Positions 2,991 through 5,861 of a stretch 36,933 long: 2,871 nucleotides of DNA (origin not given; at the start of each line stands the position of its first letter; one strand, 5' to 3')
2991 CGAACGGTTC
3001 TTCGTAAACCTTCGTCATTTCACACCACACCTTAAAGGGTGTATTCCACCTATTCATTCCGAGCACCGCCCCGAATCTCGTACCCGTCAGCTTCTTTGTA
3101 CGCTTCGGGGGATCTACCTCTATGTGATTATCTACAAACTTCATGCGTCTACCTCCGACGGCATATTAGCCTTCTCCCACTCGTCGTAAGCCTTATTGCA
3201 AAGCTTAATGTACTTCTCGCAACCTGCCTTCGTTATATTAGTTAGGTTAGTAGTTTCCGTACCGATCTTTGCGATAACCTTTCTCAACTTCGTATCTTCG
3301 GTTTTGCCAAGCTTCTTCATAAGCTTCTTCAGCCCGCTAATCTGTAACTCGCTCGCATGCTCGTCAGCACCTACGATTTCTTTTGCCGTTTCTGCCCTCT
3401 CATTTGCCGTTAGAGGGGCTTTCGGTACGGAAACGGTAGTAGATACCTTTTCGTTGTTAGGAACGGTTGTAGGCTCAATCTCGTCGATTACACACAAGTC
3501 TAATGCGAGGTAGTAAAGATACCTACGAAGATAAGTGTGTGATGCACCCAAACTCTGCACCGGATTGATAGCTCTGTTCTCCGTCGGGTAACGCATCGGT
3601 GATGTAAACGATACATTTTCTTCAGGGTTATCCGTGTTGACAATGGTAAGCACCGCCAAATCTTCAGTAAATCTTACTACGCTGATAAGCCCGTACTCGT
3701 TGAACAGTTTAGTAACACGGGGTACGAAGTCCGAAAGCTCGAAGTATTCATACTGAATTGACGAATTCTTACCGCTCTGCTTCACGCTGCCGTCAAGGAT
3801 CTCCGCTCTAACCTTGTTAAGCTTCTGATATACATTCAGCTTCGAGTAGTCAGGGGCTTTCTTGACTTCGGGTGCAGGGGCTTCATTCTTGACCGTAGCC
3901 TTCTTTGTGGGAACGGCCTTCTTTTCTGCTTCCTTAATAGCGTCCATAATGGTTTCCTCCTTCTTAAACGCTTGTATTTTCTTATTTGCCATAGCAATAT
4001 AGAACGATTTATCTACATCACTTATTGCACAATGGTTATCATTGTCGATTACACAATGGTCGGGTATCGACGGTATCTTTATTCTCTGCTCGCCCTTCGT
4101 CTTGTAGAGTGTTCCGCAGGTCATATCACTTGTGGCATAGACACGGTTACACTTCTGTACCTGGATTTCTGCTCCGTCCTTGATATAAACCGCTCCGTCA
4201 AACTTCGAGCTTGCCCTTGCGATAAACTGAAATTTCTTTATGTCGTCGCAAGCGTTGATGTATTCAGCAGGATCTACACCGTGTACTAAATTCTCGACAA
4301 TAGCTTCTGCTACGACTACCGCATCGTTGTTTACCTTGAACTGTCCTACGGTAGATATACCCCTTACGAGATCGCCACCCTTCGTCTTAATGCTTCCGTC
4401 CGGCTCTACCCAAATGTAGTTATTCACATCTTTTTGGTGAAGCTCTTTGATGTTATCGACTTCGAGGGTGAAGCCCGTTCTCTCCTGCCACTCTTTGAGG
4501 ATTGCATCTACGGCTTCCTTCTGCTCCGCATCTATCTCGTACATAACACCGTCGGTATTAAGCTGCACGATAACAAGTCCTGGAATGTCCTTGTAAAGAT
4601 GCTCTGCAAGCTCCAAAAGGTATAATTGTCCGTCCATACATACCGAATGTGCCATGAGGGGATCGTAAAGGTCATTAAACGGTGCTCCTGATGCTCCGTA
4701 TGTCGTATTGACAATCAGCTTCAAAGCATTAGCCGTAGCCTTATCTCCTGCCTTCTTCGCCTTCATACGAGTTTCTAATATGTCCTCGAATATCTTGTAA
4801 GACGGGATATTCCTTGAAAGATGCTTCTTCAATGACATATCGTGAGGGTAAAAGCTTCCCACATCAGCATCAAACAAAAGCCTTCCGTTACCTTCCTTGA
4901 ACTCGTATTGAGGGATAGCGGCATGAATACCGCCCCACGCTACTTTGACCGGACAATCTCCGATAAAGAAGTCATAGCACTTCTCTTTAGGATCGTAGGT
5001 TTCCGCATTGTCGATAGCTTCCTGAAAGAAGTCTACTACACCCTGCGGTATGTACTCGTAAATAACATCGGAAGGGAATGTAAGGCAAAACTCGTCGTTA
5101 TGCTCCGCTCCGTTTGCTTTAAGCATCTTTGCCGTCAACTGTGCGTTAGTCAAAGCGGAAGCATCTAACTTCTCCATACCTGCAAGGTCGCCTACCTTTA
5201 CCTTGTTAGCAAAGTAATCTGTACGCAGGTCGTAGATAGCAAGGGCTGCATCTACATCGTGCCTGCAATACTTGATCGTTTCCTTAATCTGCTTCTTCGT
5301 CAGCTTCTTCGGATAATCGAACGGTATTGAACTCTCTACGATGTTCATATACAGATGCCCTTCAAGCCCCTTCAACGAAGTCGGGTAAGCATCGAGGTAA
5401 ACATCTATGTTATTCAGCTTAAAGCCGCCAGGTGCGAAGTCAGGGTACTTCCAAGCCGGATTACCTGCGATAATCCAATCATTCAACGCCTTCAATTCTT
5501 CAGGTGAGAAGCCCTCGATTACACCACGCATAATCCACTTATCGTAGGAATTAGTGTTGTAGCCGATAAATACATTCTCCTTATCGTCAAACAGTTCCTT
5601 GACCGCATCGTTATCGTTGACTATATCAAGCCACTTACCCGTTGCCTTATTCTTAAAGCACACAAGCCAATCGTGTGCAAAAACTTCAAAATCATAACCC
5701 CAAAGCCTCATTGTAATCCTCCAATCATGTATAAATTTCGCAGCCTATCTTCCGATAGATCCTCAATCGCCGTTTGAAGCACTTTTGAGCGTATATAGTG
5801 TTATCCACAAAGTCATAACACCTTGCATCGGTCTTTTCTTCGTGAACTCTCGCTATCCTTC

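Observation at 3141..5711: Replicative polymerase covalently fused to an ERF-type recombinase, next to its exonuclease partner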

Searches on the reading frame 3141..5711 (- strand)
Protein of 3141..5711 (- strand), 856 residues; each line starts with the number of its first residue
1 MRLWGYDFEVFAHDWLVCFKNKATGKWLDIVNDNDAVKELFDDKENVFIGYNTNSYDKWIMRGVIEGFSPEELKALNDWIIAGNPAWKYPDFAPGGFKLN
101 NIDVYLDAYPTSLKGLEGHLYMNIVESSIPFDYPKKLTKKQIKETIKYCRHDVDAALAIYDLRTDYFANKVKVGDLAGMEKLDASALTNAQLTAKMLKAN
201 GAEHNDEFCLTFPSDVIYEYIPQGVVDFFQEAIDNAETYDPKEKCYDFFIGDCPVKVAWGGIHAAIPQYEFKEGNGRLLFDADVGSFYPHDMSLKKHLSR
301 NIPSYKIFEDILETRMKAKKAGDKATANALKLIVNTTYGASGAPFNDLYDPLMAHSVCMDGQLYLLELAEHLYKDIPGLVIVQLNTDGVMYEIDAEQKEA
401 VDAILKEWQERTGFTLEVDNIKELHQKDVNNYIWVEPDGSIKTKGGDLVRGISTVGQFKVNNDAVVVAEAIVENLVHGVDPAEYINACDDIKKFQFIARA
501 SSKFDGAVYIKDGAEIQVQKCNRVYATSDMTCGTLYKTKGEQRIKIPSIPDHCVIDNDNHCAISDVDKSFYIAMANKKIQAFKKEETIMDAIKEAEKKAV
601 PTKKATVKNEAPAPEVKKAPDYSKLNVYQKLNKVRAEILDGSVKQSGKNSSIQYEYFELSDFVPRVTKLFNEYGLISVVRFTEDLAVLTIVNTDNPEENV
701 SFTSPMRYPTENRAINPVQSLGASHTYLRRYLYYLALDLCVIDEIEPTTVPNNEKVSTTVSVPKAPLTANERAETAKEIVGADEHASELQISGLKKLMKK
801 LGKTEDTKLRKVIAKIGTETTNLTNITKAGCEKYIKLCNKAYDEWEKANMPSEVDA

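Call 3: search_protein_families(library=pfam, proteins=[window:3141-5711:-], max_evalue=0.1)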
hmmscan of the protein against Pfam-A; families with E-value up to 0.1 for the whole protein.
window:3141-5711:- (856 aa): 2 families
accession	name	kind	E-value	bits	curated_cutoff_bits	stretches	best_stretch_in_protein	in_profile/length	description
PF04404.17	ERF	-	6.1e-07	30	25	1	627-739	1-117/153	ERF superfamily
PF03175.18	DNA_pol_B_2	-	0.0028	17.1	25.8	0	139-223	134-211/468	DNA polymerase type B, organellar and viral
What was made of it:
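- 3495..3833 (-): ERF annealase core (aa 627-739; G722-x3-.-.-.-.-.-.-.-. motif). Pfam PF04404 at 30 bits against a cutoff of 25 (call 3).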

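Call 4: search_protein_families(library=phrogs, proteins=[window:3141-5711:-], max_evalue=0.01)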
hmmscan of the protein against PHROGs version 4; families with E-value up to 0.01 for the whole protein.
window:3141-5711:- (856 aa): 8 families
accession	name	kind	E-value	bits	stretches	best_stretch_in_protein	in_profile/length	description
phrog_1252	-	DNA, RNA and nucleotide metabolism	2.5e-145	486.6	1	2-587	53-656/663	DNA polymerase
phrog_155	-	DNA, RNA and nucleotide metabolism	4e-22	80.2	1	576-841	20-267/308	Erf-like ssDNA annealing protein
phrog_4210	-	DNA, RNA and nucleotide metabolism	5.6e-22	78.4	2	3-214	722-922/1304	DNA polymerase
phrog_18505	-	DNA, RNA and nucleotide metabolism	3.1e-20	73.7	1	311-528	23-238/349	DNA polymerase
phrog_2324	-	DNA, RNA and nucleotide metabolism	8.3e-10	39.5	1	624-797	8-178/193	Erf-like ssDNA annealing protein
phrog_262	-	DNA, RNA and nucleotide metabolism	1e-05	24.8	1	316-428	502-596/856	DNA polymerase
phrog_1918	-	DNA, RNA and nucleotide metabolism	0.0012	18.9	1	315-364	27-76/382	DNA polymerase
phrog_34803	-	unknown function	0.0015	19.1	1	384-448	10-78/244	-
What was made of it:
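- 3141..5711 (-): Pol-ERF fusion ORF, 856 aa. PHROG 1252 and PHROG 155 hits (call 4).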

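Call 5: search_dna_similar(query=window:3141-5711:-, collection=phages, mode=protein, max_rows=40)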
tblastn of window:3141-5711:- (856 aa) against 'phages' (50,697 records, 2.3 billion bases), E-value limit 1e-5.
Records with a match: 1158; places in all: 1159; records where one place covers at least 80% of the query: 0.
Best place of each record, by identity: <60% 1158.
By first word of the organism name: Enterococcus 128; Rheinheimera 115; Pseudomonas 98; Vibrio 90; Klebsiella 77; Escherichia 56; Gordonia 55; Arthrobacter 53; Streptomyces 43; uncultured 41; and 72 more.
By host as written in the record: - 136; Rheinheimera sp. BAL341 115; Klebsiella pneumoniae 46; Enterococcus faecalis 40; Gordonia rubripertincta NRRL B-16540 36; Pseudomonas aeruginosa 31; Arthrobacter sp. ATCC 21022 31; Rhodobacter capsulatus YW1 30; and 304 more.
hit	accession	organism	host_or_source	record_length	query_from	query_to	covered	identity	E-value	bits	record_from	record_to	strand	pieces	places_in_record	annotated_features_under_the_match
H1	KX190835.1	Bacillus phage vB_BtS_BMBtp15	Bacillus thuringiensis BGSC 4AE1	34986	2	586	68%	36.6%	6e-79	285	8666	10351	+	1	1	DNA polymerase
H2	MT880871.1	Staphylococcus phage PI-Sepi-HH2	Staphylococcus epidermidis HD21-2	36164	6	587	68%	33.7%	5e-81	292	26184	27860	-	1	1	hypothetical protein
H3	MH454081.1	Paenibacillus phage LincolnB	Paenibacillus larvae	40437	6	582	67%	33.8%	3e-82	295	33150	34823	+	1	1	DNA polymerase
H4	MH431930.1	Paenibacillus phage Wanderer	Paenibacillus larvae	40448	6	582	67%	33.8%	3e-82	295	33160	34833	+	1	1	DNA polymerase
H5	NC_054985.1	Paenibacillus phage Wanderer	Paenibacillus larvae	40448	6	582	67%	33.8%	3e-82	295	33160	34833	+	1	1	DNA polymerase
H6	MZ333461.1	Enterococcus phage VEsP-2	Enterococcus sp.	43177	6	582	67%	32.7%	1e-67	252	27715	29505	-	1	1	hypothetical protein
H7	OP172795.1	Enterococcus phage EF36P3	Enterococcus_D gallinarum DO36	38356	3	572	67%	33.1%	1e-68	255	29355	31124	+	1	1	hypothetical protein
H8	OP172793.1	Enterococcus phage EF36P1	Enterococcus_D gallinarum DO36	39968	3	572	67%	33.1%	1e-68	255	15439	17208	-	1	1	hypothetical protein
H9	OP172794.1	Enterococcus phage EF36P2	Enterococcus_D gallinarum DO36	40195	3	572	67%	33.1%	1e-68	255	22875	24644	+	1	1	hypothetical protein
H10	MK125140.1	Enterococcus phage Nonaheksakonda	Enterococcus faecalis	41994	6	582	67%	32.6%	2e-67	251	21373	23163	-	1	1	DNA polymerase B region protein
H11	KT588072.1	Enterococcus phage IME-EFm5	Enterococcus faecium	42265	3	572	67%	32.6%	4e-67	250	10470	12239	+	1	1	DNA polymerase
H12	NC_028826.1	Enterococcus phage IME-EFm5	Enterococcus faecium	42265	3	572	67%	32.6%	4e-67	250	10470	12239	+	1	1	DNA polymerase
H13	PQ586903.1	Enterococcus phage RG1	Enterococcus faecium ATCC 35667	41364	3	572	67%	32.5%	3e-69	256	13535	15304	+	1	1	DNA polymerase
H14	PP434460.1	Enterococcus phage BUCT630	Enterococcus faecium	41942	3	571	66%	32.5%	9e-67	249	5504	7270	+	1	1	DNA polymerase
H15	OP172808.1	Eggerthella phage EL753P1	Eggerthella lenta DA753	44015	3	582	68%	31.9%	5e-82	295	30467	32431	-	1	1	hypothetical protein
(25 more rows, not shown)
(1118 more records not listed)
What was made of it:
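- Closest known: Stand-alone PHROG 1252 family-B polymerases of Firmicute siphoviruses. Same: 31-37% identity across aa 2-587, the same motifs and a similar size of about 560-590 aa (call 5).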

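Call 7: get_annotated_region(hit=H1, flank=6000)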
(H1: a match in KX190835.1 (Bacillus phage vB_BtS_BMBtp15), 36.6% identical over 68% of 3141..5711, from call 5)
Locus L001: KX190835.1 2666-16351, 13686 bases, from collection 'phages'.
description: Bacillus phage vB_BtS_BMBtp15, complete genome.
organism: Bacillus phage vB_BtS_BMBtp15 (NCBI taxid 1868827)
taxonomy: Viruses; Duplodnaviria; Heunggongvirae; Uroviricota; Caudoviricetes
host: Bacillus thuringiensis BGSC 4AE1; source: -; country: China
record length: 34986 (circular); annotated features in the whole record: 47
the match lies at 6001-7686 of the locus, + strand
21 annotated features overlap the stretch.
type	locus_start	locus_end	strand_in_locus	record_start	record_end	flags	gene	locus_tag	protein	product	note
CDS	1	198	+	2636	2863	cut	-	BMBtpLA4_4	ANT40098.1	hypothetical protein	-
CDS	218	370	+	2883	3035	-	-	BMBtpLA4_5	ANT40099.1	hypothetical protein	-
CDS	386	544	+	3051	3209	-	-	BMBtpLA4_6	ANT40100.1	hypothetical protein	-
CDS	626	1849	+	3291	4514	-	-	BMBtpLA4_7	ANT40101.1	helicase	-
CDS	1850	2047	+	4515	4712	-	-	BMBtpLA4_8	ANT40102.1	hypothetical protein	-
CDS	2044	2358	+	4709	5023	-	-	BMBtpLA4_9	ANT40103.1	hypothetical protein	-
CDS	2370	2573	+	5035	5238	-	-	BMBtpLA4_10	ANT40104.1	hypothetical protein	-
CDS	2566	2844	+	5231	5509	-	-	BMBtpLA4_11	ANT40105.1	hypothetical protein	-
CDS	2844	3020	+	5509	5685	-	-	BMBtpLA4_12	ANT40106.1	hypothetical protein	-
CDS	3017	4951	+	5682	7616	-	-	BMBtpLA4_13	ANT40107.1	NTP-binding protein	-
CDS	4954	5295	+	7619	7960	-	-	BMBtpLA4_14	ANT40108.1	hypothetical protein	-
CDS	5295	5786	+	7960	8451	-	-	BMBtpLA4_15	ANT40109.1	hypothetical protein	-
CDS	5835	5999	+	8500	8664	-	-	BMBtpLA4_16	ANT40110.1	hypothetical protein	-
CDS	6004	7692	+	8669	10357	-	-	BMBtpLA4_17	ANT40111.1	DNA polymerase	-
CDS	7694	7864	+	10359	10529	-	-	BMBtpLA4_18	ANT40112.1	hypothetical protein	-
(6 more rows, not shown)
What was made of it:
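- Closest known: Stand-alone PHROG 1252 family-B polymerases of Firmicute siphoviruses. Same: A primase gene is nearby (call 7).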

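Call 8: get_annotated_region(hit=H15, flank=6000)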
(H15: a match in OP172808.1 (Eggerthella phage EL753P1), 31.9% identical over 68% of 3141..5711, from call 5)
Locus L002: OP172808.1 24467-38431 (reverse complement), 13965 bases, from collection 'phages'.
description: Eggerthella phage EL753P1, complete genome.
organism: Eggerthella phage EL753P1 (NCBI taxid 2968630)
taxonomy: Viruses; Duplodnaviria; Heunggongvirae; Uroviricota; Caudoviricetes
host: Eggerthella lenta DA753; source: municipal sewage; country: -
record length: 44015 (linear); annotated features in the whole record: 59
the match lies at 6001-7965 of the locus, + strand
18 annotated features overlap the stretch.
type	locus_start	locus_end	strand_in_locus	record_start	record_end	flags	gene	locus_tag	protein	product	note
CDS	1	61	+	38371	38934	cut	-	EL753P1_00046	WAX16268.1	hypothetical protein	-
CDS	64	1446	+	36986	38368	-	-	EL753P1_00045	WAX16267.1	hypothetical protein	-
CDS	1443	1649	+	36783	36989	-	-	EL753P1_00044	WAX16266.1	hypothetical protein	-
CDS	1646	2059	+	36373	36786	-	-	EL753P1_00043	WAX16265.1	hypothetical protein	-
CDS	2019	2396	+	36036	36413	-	-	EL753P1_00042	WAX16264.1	hypothetical protein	-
CDS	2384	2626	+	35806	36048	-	-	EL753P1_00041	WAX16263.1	hypothetical protein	-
CDS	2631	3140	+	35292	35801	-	-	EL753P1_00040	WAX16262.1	hypothetical protein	-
CDS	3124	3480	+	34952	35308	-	-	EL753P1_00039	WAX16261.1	hypothetical protein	-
CDS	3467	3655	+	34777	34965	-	-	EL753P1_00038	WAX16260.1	hypothetical protein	-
CDS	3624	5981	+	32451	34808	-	-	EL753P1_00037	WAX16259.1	hypothetical protein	-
CDS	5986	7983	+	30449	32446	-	-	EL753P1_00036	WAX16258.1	hypothetical protein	-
CDS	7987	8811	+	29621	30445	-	-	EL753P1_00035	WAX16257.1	hypothetical protein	-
CDS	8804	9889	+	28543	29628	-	-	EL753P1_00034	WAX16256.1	hypothetical protein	-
CDS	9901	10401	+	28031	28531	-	-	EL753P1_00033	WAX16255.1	hypothetical protein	-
CDS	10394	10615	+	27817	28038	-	-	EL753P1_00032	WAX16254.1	hypothetical protein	-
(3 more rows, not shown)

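Call 9: find_homologous_proteins(query=window:3141-5711:-)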
Query window:3141-5711:- (856 aa): 4824 proteins with E <= 0.001 among 8000 candidates; the best 120 are listed.
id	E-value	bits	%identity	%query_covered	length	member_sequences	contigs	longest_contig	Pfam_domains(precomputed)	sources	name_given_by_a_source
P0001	0.0e+0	1951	99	100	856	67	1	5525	PF04404.18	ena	-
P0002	0.0e+0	1799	91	100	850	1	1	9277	PF04404.18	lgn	-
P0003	0.0e+0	1793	91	100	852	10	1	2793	-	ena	-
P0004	0.0e+0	1768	89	100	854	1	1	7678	PF04404.18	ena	-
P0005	0.0e+0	1724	87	100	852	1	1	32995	PF04404.18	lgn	-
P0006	0.0e+0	1720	87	100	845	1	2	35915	PF04404.18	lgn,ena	-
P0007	0.0e+0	1719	87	100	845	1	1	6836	PF04404.18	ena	-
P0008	0.0e+0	1713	87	100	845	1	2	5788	PF04404.18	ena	-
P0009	0.0e+0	1711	87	100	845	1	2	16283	PF04404.18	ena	-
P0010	0.0e+0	1708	86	100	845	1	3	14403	PF04404.18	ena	-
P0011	0.0e+0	1708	86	100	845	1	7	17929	PF04404.18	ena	-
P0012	0.0e+0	1687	85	100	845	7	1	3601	PF04404.18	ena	-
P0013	0.0e+0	1147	62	99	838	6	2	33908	PF04404.18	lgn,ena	-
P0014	0.0e+0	1143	61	99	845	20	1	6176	PF04404.18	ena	-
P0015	0.0e+0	1128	60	99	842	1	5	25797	PF04404.18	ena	-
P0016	0.0e+0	1127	61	99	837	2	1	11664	PF04404.18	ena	-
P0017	0.0e+0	1124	61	98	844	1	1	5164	PF04404.18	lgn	-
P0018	0.0e+0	1119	60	99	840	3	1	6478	PF04404.18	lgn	-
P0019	0.0e+0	1100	58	99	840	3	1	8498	PF04404.18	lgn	-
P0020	4.0e-256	871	50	98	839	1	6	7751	PF04404.18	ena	-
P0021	1.6e-252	859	49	99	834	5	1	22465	PF04404.18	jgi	jgi:hypothetical protein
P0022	1.1e-251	856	49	99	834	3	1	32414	PF04404.18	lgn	-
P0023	2.8e-251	855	48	99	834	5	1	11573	PF04404.18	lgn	-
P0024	6.0e-251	853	49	98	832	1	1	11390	PF04404.18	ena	-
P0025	2.4e-250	851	49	99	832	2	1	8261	PF04404.18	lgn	-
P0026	8.1e-250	850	48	98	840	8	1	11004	PF04404.18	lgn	-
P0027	9.8e-250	849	48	99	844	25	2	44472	PF04404.18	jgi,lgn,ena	-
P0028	1.1e-249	849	48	98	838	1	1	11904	PF04404.18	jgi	jgi:hypothetical protein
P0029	2.5e-249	848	48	98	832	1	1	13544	PF04404.18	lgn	-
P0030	2.7e-249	848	48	99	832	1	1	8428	PF04404.18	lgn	-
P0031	4.6e-249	847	48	99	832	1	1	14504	PF04404.18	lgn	-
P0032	1.2e-248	846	48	98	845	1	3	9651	PF04404.18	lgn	-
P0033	1.6e-248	845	48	98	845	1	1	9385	PF04404.18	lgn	-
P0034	1.6e-248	845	48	99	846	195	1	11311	PF04404.18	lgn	-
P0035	1.8e-248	845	49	98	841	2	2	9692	PF04404.18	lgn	-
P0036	2.1e-248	845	48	99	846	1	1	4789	PF04404.18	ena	-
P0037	2.8e-248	845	48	99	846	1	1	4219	PF04404.18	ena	-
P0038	3.0e-248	844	49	98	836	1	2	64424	PF04404.18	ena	-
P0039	3.3e-248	844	48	99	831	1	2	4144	PF04404.18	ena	-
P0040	4.2e-248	844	48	99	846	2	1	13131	PF04404.18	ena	-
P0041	1.1e-247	843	48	99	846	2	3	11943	PF04404.18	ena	-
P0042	2.1e-247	842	49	98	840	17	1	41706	PF04404.18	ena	-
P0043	2.2e-247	842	48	99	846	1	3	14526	PF04404.18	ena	-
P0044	3.9e-247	841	48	99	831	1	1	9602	PF04404.18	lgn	-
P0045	5.8e-247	840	49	98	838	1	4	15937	PF04404.18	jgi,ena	-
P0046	5.9e-247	840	48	99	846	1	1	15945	PF04404.18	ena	-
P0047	5.9e-247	840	48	99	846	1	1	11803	PF04404.18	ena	-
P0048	6.3e-247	840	49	98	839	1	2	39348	PF04404.18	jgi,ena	-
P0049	7.6e-247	840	48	99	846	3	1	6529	PF04404.18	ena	-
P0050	7.9e-247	840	48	99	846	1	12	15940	PF04404.18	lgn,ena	-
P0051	9.7e-247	839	48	99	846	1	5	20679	PF04404.18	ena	-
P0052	9.8e-247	839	49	98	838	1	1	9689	PF04404.18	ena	-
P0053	1.2e-246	839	48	99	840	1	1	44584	PF04404.18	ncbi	-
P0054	1.3e-246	839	49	98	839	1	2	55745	PF04404.18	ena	-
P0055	1.6e-246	839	48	99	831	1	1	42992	PF04404.18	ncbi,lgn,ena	-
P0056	1.8e-246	839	48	99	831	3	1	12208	PF04404.18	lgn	-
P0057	1.8e-246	839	48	99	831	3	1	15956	PF04404.18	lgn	-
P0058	2.1e-246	838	48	99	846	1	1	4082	PF04404.18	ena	-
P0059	2.2e-246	838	48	99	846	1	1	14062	PF04404.18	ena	-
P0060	3.0e-246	838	48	99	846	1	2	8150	PF04404.18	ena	-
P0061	3.5e-246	838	48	99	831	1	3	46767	PF04404.18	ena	-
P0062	4.1e-246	837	48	99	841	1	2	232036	PF04404.18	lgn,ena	-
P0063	4.2e-246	837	48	99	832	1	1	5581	PF04404.18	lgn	-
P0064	1.9e-245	835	47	99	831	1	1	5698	PF04404.18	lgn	-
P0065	8.9e-245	833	47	99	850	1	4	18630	PF04404.18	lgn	-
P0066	1.1e-244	833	48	98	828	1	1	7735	PF04404.18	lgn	-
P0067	2.1e-244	832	47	100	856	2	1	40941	PF04404.18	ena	-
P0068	4.4e-244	831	48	98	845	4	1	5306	PF04404.18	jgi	-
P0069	4.8e-244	831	48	99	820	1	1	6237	PF04404.18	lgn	-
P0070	1.7e-243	829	47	98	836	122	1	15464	PF04404.18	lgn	-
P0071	2.1e-243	828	48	98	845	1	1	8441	PF04404.18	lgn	-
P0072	4.8e-243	827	48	97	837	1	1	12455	PF04404.18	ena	-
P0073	2.6e-242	825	47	98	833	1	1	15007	PF04404.18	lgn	-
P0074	3.1e-242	825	49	99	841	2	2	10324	PF04404.18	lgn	-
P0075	5.3e-242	824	47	98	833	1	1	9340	PF04404.18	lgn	-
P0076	6.9e-242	823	48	99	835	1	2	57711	PF04404.18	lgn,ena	-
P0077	7.7e-242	823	47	98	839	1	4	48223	PF04404.18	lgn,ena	-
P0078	9.2e-242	823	47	98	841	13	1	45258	PF04404.18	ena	-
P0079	1.0e-241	823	48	98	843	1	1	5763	PF04404.18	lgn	-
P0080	1.1e-241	823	47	99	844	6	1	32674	PF04404.18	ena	-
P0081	1.3e-241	822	48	98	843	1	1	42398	PF04404.18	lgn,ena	-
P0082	1.4e-241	822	48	98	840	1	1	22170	PF04404.18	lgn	-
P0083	1.5e-241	822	48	98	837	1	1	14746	PF04404.18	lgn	-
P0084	1.6e-241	822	47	98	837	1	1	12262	PF04404.18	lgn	-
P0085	1.6e-241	822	47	98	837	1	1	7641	PF04404.18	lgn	-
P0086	1.7e-241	822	48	98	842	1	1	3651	PF04404.18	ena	-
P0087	2.1e-241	822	47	98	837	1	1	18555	PF04404.18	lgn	-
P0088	2.2e-241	822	47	98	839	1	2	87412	PF04404.18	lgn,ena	-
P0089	2.9e-241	821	48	98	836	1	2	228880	PF04404.18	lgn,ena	-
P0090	3.2e-241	821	48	98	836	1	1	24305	PF04404.18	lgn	-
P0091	3.3e-241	821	48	98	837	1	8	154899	PF04404.18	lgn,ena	-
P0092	3.7e-241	821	47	98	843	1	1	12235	PF04404.18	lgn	-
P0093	5.6e-241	820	48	98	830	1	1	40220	PF04404.18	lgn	-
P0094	5.7e-241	820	48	98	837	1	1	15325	PF04404.18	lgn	-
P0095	6.0e-241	820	48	98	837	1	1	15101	PF04404.18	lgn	-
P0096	6.6e-241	820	49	98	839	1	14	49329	PF04404.18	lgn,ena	-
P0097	7.1e-241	820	47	98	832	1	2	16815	PF04404.18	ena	-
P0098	7.1e-241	820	47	98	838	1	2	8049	PF04404.18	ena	-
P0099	7.7e-241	820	47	98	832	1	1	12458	PF04404.18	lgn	-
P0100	8.0e-241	820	47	98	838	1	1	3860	PF04404.18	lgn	-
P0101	8.1e-241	820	47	99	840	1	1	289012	PF04404.18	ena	-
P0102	9.7e-241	820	48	98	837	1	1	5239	PF04404.18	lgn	-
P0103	1.1e-240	820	46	98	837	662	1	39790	PF04404.18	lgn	-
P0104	1.3e-240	819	47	98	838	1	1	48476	PF04404.18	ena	-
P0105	1.3e-240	819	47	98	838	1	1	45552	PF04404.18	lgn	-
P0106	1.3e-240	819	48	98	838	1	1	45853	PF04404.18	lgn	-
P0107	1.3e-240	819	48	98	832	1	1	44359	PF04404.18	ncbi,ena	-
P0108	1.3e-240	819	47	98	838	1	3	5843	PF04404.18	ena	-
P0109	1.3e-240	819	47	98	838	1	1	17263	PF04404.18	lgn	-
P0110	1.4e-240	819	47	98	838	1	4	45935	PF04404.18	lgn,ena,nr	nr:MAG TPA: DNA polymerase [Caudoviricetes sp.]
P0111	1.4e-240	819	48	98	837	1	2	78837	PF04404.18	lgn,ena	-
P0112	1.4e-240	819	47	98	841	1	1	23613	PF04404.18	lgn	-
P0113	1.5e-240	819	48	98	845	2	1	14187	PF04404.18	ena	-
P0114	1.8e-240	819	47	98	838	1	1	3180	PF04404.18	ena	-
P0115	2.1e-240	818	47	98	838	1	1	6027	PF04404.18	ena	-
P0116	2.2e-240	818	47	98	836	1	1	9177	PF04404.18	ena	-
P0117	2.2e-240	818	47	98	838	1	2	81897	PF04404.18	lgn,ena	-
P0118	2.3e-240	818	47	98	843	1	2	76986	PF04404.18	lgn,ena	-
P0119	2.4e-240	818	48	98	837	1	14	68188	PF04404.18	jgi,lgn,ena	jgi:hypothetical protein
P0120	2.4e-240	818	46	98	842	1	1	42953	PF04404.18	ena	-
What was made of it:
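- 3141..5711 (-): Full-length homologues at 46-99% identity (call 9).
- More than 120 clusters at 46-99% identity are all 820-856 aa (call 9).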
